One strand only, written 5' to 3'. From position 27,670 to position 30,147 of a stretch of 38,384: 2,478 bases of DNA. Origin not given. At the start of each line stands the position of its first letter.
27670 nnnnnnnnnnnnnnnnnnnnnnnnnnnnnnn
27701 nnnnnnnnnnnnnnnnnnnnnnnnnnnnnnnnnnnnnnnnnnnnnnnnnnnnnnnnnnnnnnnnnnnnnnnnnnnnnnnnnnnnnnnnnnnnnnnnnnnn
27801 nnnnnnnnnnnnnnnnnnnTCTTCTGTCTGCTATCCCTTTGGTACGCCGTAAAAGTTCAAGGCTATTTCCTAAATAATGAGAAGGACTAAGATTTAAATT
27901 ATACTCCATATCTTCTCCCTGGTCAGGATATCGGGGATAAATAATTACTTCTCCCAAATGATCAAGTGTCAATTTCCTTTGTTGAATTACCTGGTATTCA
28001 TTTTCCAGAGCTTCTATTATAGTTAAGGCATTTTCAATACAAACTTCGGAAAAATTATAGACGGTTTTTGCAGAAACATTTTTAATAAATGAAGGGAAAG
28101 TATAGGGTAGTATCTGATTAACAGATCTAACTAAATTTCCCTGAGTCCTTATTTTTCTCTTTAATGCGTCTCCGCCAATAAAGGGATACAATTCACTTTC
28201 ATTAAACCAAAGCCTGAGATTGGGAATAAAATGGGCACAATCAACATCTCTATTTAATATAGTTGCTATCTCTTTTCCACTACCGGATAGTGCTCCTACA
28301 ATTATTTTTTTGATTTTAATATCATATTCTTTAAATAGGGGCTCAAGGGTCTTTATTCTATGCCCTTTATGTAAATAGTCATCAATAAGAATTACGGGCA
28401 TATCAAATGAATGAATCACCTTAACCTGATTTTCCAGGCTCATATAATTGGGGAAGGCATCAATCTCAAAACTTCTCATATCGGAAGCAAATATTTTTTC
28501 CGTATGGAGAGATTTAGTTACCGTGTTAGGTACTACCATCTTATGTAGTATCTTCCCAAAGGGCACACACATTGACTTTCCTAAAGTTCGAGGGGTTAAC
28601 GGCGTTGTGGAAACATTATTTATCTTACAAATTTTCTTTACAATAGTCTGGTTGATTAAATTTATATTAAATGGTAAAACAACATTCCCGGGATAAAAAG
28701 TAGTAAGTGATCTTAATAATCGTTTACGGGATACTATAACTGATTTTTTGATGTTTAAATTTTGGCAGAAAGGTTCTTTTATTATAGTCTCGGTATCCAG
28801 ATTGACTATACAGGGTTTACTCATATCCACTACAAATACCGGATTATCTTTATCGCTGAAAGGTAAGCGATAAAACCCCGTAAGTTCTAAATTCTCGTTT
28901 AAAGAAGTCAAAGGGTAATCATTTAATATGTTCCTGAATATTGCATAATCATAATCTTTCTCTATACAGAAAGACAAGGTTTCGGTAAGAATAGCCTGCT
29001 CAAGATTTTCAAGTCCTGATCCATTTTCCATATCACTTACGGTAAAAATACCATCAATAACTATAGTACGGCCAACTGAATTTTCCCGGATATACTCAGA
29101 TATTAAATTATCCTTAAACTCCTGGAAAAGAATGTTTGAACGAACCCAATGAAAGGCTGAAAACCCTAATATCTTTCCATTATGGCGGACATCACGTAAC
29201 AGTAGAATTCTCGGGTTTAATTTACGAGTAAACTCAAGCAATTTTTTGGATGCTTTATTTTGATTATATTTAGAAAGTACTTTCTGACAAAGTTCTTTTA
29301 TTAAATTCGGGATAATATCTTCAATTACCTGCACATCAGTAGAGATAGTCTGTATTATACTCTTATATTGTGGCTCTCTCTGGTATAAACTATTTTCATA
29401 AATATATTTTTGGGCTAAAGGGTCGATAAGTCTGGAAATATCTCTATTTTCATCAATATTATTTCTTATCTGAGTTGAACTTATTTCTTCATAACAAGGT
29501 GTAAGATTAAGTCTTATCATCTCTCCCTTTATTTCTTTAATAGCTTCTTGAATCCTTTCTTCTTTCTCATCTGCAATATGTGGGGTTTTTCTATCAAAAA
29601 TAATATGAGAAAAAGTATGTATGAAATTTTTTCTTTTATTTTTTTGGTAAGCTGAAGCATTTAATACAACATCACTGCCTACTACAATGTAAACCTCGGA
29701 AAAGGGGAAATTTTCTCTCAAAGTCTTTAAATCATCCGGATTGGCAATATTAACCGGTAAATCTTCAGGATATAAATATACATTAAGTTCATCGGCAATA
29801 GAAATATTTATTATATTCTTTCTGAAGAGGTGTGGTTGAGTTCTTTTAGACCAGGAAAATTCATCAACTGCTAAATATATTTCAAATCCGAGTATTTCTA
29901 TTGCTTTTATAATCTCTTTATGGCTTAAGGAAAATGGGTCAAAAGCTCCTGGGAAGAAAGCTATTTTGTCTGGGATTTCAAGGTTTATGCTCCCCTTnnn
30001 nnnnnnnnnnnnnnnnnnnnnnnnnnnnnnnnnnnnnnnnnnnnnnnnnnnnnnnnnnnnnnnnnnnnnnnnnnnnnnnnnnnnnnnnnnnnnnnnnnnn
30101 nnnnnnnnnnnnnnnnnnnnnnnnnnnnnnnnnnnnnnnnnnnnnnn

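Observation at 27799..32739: Orphan 1,646-aa HD / helical-repeat / NadD-like / GNAT-like / PRTase-like megaprotein: candidate undescribed nucleotide (NAD- or Ap4A-type) module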

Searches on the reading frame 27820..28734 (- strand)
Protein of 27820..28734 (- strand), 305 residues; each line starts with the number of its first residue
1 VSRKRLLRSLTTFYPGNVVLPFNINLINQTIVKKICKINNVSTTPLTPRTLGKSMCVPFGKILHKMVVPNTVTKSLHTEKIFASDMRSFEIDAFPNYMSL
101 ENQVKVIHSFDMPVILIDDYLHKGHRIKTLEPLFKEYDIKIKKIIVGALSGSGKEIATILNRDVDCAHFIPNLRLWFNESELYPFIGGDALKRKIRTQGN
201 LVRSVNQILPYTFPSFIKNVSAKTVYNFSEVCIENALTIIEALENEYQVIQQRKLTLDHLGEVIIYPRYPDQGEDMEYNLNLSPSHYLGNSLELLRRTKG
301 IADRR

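Call 51: search_protein_families(library=pfam, alignment_id=A6, max_evalue=0.1)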
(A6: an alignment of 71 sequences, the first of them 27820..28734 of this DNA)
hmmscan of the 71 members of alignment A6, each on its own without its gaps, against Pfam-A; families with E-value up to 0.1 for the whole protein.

A. member 1, window:27820-28734:- (305 aa): 0 families

B. families by the number of members that match (of 71 scanned): 10 families
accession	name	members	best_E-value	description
PF00156.33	Pribosyltran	29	0.0041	Phosphoribosyl transferase domain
PF08350.17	FilR1_middle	3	0.0051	Methanogenesis regulatory protein FilR1, middle domain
PF20306.3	Sp-DndD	2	0.012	Small protein found in certain Dnd DNA modification systems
PF15570.11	Imm43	1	0.022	Immunity protein 43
PF02732.21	ERCC4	1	0.022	ERCC4 domain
PF22563.2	iREC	1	0.022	Inactive Receiver domain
PF01248.31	Ribosomal_L7Ae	1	0.03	Ribosomal protein L7Ae/L30e/S12e/Gadd45 family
PF14681.12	UPRTase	1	0.068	Uracil phosphoribosyltransferase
PF15498.11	Dendrin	1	0.084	Nephrin and CD2AP-binding protein, Dendrin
PF24028.1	DUF7339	1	0.094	Domain of unknown function (DUF7339)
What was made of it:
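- On Type I phosphoribosyltransferase (PF00156): Pfam Pribosyltran hits 29 of 71 isolated domains, but the best E is only 4e-3; the next most frequent family hits 3 (call 51).
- Checked: Pfam Pribosyltran hits 29 of 71 isolated C-terminal domains (call 51).
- The PRPP-loop phosphate-binding residues are replaced (HKG[YH]R), and Pfam Pribosyltran hits are all weak (best 4e-3, call 51).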

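Call 52: search_solved_structures(query=A6, max_evalue=10, show_alignments=3)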
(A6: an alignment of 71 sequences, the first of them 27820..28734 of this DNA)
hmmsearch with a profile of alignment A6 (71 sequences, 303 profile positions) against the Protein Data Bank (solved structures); distinct sequences matched with E-value up to 10: 2.
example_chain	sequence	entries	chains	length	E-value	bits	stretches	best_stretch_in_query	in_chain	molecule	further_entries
6tgz_F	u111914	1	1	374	0.35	13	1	223-268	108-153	55 kDa immediate-early protein 1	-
1u9y_A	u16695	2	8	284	0.45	12.7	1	101-140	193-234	Ribose-phosphate pyrophosphokinase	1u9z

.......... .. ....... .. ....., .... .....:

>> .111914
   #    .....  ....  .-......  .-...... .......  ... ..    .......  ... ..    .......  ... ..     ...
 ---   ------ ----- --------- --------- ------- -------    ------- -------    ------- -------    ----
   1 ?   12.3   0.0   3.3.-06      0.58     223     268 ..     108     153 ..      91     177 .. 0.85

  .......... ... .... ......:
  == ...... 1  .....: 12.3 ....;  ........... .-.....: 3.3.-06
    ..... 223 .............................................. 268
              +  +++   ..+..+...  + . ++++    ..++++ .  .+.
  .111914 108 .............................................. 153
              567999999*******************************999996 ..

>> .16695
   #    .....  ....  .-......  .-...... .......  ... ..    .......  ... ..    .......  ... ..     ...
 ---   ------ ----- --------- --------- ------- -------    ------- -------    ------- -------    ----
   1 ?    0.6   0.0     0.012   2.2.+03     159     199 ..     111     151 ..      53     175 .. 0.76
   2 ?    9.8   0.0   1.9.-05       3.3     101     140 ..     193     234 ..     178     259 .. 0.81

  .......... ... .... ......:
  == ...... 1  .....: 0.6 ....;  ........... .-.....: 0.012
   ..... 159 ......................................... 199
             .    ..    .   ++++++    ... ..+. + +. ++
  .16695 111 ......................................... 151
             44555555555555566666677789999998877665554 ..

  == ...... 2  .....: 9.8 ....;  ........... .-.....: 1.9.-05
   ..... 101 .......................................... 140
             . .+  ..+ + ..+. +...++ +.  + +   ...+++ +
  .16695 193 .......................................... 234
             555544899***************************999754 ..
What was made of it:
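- On Type I phosphoribosyltransferase (PF00156): The PRPP synthetase motif aligns here (call 52).
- Closest known: Type I phosphoribosyltransferases. Same: The PRPP synthetase R5P loop aligns at that motif (call 52).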

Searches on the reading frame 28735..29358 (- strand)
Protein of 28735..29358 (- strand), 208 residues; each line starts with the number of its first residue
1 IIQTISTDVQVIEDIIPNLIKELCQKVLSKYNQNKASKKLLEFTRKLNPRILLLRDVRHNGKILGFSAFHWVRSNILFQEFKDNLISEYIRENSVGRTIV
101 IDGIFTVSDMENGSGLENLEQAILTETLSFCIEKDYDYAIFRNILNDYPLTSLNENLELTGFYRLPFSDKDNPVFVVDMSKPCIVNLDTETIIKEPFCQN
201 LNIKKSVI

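Call 60: search_protein_families(library=pfam, alignment_id=A7, max_evalue=0.1)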
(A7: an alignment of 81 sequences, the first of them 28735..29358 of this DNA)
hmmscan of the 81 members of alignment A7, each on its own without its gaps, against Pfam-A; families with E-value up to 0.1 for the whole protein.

A. member 1, window:28735-29358:- (208 aa): 0 families

B. families by the number of members that match (of 81 scanned): 24 families
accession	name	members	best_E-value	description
PF00583.31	Acetyltransf_1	7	0.00046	Acetyltransferase (GNAT) family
PF11794.13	HpaB_N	2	3.5e-05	4-hydroxyphenylacetate 3-hydroxylase N terminal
PF24294.1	Chromo_PTM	2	0.0029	Membrane-bound transcription factor PTM, chromo domain-like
PF00044.30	Gp_dh_N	2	0.0069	Glyceraldehyde 3-phosphate dehydrogenase, NAD binding domain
PF11909.13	NdhN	2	0.024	NADH-quinone oxidoreductase cyanobacterial subunit N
PF14114.12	DUF4286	1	0.0015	Domain of unknown function (DUF4286)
PF03698.18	UPF0180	1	0.004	Uncharacterised protein family (UPF0180)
PF21216.2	PepQ_N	1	0.01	Xaa-Pro dipeptidase, N-terminal domain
PF10358.15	NT-C2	1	0.011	N-terminal C2 in EEIG1 and EHBP1 proteins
PF13399.11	LytR_C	1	0.011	LytR cell envelope-related transcriptional attenuator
PF03876.22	SHS2_Rpb7-N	1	0.017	SHS2 domain found in N terminus of Rpb7p/Rpc25p/MJ0397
PF20360.3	DUF6655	1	0.02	Family of unknown function (DUF6655)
PF16803.11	DRE2_N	1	0.023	Fe-S cluster assembly protein DRE2 N-terminus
PF14330.11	DUF4387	1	0.034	Domain of unknown function (DUF4387)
PF11823.13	Se_S_carrier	1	0.047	Putative Se/S carrier protein-like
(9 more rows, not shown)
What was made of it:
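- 28735..29358 (-): GNAT-like fold, aa 1128-1335. No canonical acetyl-CoA loop; column identity 0.40, low compared with the three enzyme-like domains. Pfam Acetyltransf_1 in 7 of 81 members (call 60).
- Checked: Pfam Acetyltransf_1 hits 7 of 81 members (call 60).
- One PanZ hit (call 60).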

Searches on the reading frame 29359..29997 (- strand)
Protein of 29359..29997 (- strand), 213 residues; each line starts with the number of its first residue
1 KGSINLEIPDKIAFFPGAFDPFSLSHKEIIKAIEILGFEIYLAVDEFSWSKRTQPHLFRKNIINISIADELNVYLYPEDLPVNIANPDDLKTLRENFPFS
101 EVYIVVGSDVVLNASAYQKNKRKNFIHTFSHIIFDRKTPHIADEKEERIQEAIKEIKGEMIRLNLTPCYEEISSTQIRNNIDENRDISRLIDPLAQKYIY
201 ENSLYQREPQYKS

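Call 72: search_solved_structures(query=A9, max_evalue=0.01, show_alignments=3)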
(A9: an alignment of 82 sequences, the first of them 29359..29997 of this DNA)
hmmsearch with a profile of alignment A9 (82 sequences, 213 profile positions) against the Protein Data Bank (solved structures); distinct sequences matched with E-value up to 0.01: 46.
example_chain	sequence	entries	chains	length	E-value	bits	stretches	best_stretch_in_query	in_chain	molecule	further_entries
3h05_A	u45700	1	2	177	4.5e-09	39.4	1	10-122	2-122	uncharacterized protein VPA0413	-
5llt_A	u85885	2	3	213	3.6e-08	36.4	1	9-206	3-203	Nicotinate-nucleotide adenylyltransferase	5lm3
8aih_A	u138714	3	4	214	1.1e-07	34.9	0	171-206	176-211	Probable nicotinate-nucleotide adenylyltransferase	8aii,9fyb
2h29_A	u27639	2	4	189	6.2e-07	32.4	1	89-206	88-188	Probable nicotinate-nucleotide adenylyltransferase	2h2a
4nah_A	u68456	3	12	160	3.1e-06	30.1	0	10-73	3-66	Phosphopantetheine adenylyltransferase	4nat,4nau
3f3m_A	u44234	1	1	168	3.2e-06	30.1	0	10-73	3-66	Phosphopantetheine adenylyltransferase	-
5ts2_A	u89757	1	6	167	5.5e-06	29.3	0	147-197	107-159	Phosphopantetheine adenylyltransferase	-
3x1j_A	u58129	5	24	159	1.2e-05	28.2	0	133-197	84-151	Phosphopantetheine adenylyltransferase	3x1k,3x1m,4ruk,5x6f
1kku_A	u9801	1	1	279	1.4e-05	28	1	102-211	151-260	NICOTINAMIDE MONONUCLEOTIDE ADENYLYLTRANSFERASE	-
1gzu_A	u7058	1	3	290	1.5e-05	27.9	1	102-211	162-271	NICOTINAMIDE MONONUCLEOTIDE ADENYLYL TRANSFERASE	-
1kqn_A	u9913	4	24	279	1.5e-05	27.9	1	102-211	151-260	NICOTINAMIDE MONONUCLEOTIDE ADENYLYL TRANSFERASE | Nicotinamide/nicotinic acid mononucleotide adenylyltransferase 1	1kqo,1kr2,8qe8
1kam_A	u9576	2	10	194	1.9e-05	27.6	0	171-206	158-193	NICOTINATE-NUCLEOTIDE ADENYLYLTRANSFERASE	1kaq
4f3r_A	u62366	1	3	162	2e-05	27.5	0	9-32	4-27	Phosphopantetheine adenylyltransferase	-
1nup_A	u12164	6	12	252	5.3e-05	26.1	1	101-212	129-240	FKSG76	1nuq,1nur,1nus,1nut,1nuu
3pxu_A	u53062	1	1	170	5.9e-05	25.9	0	12-32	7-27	Phosphopantetheine adenylyltransferase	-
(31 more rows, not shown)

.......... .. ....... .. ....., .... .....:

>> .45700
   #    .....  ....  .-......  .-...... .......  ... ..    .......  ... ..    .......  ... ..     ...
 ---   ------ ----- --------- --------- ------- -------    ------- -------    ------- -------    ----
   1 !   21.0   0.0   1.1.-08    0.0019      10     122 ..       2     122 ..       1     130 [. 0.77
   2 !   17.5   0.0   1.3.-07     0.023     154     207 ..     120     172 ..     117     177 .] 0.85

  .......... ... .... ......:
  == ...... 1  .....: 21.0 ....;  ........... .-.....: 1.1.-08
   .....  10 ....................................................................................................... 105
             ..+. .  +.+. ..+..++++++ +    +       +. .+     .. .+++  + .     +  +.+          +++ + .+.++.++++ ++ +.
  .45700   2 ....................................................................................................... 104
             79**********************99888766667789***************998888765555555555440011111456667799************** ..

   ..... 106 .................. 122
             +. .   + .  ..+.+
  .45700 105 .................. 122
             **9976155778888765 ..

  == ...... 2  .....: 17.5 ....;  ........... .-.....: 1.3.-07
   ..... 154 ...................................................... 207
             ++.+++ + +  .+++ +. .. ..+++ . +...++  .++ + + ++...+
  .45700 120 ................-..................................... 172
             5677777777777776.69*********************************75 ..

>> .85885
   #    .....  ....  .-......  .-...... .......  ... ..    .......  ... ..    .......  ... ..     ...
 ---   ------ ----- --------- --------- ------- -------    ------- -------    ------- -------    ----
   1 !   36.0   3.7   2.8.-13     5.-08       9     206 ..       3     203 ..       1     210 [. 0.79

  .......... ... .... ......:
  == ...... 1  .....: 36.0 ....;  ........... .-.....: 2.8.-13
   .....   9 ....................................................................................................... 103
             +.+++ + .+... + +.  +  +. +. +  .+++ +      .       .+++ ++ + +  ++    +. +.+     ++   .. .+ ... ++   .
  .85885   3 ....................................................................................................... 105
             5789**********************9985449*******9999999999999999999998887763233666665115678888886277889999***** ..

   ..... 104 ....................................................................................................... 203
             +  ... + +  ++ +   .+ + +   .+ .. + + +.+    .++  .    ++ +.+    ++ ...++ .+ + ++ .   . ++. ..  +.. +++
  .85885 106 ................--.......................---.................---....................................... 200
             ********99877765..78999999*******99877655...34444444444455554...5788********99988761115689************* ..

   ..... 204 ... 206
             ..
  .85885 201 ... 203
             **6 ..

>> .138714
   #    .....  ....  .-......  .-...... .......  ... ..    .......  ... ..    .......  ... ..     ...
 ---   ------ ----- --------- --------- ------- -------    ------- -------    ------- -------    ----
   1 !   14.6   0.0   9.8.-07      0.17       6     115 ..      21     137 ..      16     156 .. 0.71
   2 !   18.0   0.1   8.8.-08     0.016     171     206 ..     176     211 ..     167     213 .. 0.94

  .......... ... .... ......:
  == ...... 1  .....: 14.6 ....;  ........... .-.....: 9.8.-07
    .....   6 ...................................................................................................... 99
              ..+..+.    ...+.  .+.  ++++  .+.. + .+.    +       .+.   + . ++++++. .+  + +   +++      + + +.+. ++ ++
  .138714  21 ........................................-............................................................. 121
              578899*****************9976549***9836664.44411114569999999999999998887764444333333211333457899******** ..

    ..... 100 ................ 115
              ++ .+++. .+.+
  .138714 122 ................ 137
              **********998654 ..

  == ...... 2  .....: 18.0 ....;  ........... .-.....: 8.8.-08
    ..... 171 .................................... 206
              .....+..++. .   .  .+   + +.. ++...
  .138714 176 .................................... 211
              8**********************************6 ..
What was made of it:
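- On NadD/NMNAT nicotinate(amide)-nucleotide adenylyltransferase: A profile of 82 species hits PfNaMNAT over the whole domain, E 3.6e-8 (call 72).
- Closest known: VPA0413-type NadD-like proteins. Same: This is the best sequence match of the NTase domain (E 4.5e-9, call 72).
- The alignment to P. falciparum NaMNAT covers the whole domain and puts Y1031 on the NadD Trp (call 72). PPAT structures are matched at E 3e-6 (call 72).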
